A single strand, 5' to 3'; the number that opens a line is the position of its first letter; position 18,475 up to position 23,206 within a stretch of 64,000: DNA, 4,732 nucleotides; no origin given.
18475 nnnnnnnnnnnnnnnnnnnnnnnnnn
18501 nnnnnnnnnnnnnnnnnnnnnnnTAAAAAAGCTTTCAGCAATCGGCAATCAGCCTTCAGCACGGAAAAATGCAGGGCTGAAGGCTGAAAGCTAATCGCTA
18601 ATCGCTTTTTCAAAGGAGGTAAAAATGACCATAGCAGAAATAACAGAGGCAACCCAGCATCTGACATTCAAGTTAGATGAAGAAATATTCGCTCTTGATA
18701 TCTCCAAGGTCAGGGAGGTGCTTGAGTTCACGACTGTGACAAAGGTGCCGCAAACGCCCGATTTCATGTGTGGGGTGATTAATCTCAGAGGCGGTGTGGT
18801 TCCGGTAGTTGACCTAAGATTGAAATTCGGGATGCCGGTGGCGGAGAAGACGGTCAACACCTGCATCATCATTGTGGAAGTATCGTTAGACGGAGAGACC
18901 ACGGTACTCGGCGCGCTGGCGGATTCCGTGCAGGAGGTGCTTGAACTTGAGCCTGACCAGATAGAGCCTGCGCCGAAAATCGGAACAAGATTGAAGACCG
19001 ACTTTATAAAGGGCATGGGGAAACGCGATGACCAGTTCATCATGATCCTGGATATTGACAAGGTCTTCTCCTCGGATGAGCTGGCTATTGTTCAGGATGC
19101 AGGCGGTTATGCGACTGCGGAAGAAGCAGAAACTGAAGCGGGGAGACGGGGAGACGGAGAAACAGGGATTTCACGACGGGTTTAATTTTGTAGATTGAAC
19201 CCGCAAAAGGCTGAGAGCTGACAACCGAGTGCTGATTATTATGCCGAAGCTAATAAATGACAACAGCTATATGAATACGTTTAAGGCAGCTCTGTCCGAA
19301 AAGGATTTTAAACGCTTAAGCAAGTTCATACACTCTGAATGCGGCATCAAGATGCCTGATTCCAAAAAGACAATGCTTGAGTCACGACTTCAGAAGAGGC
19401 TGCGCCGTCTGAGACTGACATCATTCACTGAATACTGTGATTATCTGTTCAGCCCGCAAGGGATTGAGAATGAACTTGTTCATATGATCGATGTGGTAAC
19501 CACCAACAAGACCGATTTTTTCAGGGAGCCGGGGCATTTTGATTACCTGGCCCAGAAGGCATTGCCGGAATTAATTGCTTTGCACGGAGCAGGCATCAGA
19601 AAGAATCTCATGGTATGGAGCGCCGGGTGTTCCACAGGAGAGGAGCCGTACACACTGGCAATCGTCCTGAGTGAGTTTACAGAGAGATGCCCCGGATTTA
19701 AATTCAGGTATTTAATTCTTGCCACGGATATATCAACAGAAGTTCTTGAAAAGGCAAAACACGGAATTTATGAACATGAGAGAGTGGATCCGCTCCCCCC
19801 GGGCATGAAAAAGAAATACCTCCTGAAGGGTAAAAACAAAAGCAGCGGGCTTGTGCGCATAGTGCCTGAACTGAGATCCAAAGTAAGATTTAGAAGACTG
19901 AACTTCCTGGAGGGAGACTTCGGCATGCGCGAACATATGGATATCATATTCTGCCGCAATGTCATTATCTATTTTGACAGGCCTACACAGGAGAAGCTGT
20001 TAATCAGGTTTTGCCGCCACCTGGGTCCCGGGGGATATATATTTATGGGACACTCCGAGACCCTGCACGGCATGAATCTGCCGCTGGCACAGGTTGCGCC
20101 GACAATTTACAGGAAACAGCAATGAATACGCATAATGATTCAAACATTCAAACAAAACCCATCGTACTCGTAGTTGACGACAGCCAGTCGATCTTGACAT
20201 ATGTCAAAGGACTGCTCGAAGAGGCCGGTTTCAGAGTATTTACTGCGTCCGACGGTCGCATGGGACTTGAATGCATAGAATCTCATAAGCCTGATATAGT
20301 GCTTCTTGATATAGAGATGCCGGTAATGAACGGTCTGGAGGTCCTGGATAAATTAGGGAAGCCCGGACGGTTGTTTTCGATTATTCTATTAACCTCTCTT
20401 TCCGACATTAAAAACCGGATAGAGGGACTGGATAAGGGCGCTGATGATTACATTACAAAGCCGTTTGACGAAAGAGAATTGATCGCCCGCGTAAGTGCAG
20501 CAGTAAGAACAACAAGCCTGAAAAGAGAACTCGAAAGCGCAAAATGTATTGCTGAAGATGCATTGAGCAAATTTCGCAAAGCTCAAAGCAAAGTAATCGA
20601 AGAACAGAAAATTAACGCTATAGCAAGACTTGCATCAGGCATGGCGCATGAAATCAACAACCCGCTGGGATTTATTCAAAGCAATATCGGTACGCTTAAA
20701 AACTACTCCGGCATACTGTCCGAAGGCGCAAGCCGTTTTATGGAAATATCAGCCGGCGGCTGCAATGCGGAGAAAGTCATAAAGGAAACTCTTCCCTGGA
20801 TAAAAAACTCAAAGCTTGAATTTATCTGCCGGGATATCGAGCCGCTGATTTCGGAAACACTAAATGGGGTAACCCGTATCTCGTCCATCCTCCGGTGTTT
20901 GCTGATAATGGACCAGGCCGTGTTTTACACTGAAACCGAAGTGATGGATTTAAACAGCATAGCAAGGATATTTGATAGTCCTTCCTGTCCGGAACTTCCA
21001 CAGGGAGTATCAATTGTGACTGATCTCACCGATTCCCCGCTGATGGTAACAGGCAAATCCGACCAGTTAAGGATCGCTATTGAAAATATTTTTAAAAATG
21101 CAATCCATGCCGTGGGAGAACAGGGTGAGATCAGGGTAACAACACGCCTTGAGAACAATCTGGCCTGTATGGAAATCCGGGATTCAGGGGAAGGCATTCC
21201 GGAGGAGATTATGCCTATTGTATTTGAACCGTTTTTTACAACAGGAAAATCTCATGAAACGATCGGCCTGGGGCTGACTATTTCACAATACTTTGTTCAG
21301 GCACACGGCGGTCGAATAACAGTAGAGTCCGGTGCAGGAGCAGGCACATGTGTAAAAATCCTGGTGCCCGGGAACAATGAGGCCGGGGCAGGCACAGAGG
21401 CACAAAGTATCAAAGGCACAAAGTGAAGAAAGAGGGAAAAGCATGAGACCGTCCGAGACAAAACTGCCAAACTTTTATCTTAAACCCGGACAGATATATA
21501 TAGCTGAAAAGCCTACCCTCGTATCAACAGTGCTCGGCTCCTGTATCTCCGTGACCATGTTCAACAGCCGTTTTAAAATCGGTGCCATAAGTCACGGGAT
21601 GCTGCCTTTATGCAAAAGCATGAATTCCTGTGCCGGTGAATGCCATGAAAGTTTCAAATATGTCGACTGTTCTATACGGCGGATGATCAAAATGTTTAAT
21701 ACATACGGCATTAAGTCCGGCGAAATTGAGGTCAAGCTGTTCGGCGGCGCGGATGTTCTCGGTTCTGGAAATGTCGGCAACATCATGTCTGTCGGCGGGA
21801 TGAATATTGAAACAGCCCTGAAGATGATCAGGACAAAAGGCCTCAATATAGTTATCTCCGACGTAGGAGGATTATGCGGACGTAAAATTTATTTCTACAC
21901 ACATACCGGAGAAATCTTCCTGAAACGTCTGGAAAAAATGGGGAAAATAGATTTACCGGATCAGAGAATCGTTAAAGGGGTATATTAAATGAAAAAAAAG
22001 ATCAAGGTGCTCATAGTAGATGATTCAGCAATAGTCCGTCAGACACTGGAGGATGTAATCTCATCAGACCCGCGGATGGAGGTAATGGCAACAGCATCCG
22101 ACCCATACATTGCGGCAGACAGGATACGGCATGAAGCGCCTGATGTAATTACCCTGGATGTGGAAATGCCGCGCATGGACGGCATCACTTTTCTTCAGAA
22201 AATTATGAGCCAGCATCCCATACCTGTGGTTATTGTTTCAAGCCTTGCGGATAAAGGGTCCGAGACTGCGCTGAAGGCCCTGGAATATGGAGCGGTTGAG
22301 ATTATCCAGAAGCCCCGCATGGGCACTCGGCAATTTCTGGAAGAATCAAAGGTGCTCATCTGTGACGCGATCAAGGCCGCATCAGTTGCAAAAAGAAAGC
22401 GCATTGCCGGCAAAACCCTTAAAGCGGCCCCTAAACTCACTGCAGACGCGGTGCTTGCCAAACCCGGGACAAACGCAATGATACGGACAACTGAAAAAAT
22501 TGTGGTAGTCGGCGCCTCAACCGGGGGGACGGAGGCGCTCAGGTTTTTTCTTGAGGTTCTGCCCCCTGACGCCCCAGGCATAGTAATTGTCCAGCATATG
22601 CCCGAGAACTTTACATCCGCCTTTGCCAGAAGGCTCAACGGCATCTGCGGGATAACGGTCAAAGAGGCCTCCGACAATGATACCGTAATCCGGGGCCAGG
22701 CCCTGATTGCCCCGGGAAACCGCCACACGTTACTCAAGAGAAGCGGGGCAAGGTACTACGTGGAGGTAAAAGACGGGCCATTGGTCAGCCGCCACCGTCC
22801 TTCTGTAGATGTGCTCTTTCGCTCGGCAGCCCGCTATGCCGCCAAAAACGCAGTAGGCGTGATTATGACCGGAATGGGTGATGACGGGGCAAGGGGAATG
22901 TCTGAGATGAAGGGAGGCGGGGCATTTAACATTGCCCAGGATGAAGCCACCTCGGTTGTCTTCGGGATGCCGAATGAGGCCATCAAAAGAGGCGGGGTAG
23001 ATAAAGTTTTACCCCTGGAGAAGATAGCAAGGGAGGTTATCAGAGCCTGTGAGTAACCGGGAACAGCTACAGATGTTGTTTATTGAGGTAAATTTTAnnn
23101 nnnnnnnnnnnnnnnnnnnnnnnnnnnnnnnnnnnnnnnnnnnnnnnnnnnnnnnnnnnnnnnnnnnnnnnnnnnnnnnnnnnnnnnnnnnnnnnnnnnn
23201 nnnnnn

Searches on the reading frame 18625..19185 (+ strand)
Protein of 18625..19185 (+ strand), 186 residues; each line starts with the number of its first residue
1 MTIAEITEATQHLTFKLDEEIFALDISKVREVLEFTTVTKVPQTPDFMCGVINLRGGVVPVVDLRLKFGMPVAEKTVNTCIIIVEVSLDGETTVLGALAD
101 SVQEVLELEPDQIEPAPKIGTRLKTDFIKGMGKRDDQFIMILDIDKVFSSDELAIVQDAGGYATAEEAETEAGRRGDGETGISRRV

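Call 6: search_protein_families(library=pfam, proteins=[window:18625-19185:+], max_evalue=0.0001)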
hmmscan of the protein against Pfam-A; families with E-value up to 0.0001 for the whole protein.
window:18625-19185:+ (186 aa): 1 family
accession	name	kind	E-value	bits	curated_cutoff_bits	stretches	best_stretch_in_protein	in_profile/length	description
PF01584.24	CheW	-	1.6e-39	135.2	23.5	1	11-151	1-137/138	CheW-like domain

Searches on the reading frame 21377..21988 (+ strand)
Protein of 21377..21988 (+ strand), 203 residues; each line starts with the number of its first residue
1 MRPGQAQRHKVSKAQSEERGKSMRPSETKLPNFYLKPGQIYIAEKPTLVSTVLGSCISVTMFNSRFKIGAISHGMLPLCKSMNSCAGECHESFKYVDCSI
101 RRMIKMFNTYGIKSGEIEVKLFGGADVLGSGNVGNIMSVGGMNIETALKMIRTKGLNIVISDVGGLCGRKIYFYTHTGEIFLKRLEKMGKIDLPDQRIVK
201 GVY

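Call 7: search_protein_families(library=pfam, proteins=[window:21377-21988:+], max_evalue=0.0001)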
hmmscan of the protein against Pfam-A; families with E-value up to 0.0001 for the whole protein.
window:21377-21988:+ (203 aa): 1 family
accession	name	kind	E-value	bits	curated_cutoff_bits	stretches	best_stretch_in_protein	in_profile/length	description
PF03975.18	CheD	-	1.1e-22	80.6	25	1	80-184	4-108/108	CheD chemotactic sensory transduction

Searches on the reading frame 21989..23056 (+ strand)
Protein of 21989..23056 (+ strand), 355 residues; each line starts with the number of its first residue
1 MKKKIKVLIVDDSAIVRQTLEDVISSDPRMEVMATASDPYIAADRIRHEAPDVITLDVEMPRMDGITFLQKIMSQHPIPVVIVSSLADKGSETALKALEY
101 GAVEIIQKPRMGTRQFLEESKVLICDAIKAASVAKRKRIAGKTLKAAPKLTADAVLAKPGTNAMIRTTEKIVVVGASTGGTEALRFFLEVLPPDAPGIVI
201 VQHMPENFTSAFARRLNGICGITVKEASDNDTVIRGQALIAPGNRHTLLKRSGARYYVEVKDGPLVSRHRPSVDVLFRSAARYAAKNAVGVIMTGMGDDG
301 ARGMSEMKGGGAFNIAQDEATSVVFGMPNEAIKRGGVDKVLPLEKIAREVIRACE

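Call 7: search_protein_families(library=pfam, proteins=[window:21989-23056:+], max_evalue=0.0001)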
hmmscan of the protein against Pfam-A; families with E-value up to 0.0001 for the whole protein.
window:21989-23056:+ (355 aa): 2 families
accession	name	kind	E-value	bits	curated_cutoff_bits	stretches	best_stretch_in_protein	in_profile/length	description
PF01339.22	CheB_methylest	-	6.7e-66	221.7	24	1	172-349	1-173/174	CheB methylesterase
PF00072.30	Response_reg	-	6.9e-23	81.4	30.2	1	7-109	1-100/111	Response regulator receiver domain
